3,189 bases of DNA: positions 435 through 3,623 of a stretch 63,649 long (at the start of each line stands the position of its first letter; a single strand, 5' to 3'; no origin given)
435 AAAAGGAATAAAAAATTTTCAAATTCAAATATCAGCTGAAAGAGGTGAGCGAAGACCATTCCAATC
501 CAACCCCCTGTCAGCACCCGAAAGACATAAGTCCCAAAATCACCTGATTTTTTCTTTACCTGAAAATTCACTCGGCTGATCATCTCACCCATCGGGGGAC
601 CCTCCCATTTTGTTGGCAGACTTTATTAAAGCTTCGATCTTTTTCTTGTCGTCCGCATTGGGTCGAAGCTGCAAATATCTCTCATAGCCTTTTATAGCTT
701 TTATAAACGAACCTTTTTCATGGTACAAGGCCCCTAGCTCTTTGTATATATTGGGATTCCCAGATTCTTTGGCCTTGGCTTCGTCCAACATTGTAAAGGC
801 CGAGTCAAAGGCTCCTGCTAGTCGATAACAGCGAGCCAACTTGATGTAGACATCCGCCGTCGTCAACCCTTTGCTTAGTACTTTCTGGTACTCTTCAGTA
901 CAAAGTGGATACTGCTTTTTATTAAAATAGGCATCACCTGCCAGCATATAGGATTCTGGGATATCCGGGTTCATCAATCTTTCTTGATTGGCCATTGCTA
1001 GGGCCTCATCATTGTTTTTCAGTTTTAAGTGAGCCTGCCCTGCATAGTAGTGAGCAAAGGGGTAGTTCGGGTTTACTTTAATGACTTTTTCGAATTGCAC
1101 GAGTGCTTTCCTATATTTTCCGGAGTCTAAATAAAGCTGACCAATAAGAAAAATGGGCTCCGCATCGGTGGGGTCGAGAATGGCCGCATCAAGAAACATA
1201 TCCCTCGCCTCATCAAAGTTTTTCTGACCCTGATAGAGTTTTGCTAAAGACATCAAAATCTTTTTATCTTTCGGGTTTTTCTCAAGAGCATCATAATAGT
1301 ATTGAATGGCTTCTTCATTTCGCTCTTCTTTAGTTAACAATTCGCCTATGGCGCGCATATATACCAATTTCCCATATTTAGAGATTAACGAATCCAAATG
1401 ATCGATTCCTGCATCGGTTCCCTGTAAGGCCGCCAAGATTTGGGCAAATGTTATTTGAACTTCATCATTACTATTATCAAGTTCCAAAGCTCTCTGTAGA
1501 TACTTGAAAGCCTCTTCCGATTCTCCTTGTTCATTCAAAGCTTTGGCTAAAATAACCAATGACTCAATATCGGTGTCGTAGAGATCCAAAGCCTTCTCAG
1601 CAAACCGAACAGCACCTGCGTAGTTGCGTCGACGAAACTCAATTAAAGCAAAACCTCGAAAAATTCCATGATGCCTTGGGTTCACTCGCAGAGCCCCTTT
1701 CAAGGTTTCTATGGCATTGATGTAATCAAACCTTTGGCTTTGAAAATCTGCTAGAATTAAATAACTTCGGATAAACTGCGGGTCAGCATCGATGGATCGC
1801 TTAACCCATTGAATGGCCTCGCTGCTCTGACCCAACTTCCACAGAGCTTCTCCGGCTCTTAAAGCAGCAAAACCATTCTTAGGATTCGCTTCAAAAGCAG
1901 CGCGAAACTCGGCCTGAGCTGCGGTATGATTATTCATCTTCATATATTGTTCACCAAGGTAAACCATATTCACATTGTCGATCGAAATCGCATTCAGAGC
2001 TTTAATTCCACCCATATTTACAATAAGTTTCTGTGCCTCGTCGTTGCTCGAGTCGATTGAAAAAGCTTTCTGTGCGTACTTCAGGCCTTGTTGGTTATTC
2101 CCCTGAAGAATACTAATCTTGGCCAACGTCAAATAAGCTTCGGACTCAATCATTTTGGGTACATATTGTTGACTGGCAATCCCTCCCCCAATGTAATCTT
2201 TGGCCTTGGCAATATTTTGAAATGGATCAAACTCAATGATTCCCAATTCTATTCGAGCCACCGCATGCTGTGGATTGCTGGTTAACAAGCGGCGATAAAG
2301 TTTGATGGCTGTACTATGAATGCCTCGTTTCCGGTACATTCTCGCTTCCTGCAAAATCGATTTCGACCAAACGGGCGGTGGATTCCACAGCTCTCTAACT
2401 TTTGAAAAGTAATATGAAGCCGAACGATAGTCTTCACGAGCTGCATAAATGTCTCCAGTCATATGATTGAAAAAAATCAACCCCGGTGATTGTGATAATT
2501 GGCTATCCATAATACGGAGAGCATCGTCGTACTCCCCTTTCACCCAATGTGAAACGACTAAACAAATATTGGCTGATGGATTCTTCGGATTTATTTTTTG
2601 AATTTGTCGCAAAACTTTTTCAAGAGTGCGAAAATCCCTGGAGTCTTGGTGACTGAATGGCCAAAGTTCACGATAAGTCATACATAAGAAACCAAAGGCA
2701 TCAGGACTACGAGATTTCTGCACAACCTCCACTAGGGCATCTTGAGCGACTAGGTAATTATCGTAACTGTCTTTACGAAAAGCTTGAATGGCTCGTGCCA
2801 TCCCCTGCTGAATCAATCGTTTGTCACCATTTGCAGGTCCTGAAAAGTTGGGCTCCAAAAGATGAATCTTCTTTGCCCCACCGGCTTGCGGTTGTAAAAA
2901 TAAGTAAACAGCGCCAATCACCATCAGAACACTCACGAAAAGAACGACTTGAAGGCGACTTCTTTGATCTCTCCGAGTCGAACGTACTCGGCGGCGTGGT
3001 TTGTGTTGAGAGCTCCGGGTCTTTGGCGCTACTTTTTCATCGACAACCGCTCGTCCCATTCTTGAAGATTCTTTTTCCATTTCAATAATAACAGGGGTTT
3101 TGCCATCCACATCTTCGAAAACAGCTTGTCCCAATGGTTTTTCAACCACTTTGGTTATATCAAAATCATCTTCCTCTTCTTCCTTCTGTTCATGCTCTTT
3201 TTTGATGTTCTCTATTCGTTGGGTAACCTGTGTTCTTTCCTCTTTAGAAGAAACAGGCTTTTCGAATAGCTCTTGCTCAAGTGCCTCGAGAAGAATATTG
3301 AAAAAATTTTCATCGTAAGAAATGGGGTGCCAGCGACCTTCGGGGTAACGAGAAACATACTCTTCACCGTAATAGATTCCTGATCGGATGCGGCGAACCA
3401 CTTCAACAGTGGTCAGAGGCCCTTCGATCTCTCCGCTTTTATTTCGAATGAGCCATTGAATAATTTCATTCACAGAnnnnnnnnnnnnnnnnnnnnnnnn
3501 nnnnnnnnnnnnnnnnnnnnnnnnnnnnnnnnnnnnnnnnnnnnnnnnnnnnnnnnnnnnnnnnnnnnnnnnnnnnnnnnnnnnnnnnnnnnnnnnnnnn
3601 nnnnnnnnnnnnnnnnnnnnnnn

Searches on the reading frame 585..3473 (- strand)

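Call 95: search_protein_families(library=pfam, proteins=[window:585-3473:-], max_evalue=0.00001)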
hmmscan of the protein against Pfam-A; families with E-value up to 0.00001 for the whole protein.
window:585-3473:- (962 aa): 26 families (the best 25 are shown)
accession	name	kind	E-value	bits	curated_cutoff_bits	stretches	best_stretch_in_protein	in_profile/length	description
PF07719.23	TPR_2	-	2.8e-46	152.3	27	0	773-804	3-34/34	Tetratricopeptide repeat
PF13428.12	TPR_14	-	1.6e-44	146.1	23.5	0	639-678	4-43/44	Tetratricopeptide repeat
PF14559.12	TPR_19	-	3.5e-44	149.4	25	3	714-772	2-60/68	Tetratricopeptide repeat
PF13432.12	TPR_16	-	3.7e-40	136.4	32.7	2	507-566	4-63/65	Tetratricopeptide repeat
PF00515.34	TPR_1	-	9.8e-37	123.7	27.8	0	776-804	6-34/34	Tetratricopeptide repeat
PF13181.12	TPR_8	-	1.2e-32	109.7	25.7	0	774-804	4-34/34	Tetratricopeptide repeat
PF13424.12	TPR_12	-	1.6e-30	105.6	30.1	0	608-667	9-76/77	Tetratricopeptide repeat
PF12895.13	ANAPC3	-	7.5e-27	93.9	27.2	2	762-827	13-78/82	Anaphase-promoting complex, cyclosome, subunit 3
PF13431.12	TPR_17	-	4.6e-25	86.2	24.4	0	794-825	2-33/34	Tetratricopeptide repeat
PF13414.12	TPR_11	-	4.6e-23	81.1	26.8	1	778-818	1-41/42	TPR repeat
PF23914.1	TPR_CcmH_CycH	-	5e-19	69.1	42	0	499-597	49-150/158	Cytochrome c-type biogenesis protein H TPR domain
PF13371.12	TPR_9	-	1.5e-16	60.6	35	0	745-803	3-61/73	Tetratricopeptide repeat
PF24575.1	TPR_Slam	-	2.9e-15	57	35.2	0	376-423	53-100/104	Surface lipoprotein assembly modifier, N-terminal TPR repeats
PF13176.12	TPR_7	-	3.7e-15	55.1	27.9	0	708-737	4-35/36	Tetratricopeptide repeat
PF13174.12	TPR_6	-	5.6e-14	52.2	26.3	0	637-664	1-28/33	Tetratricopeptide repeat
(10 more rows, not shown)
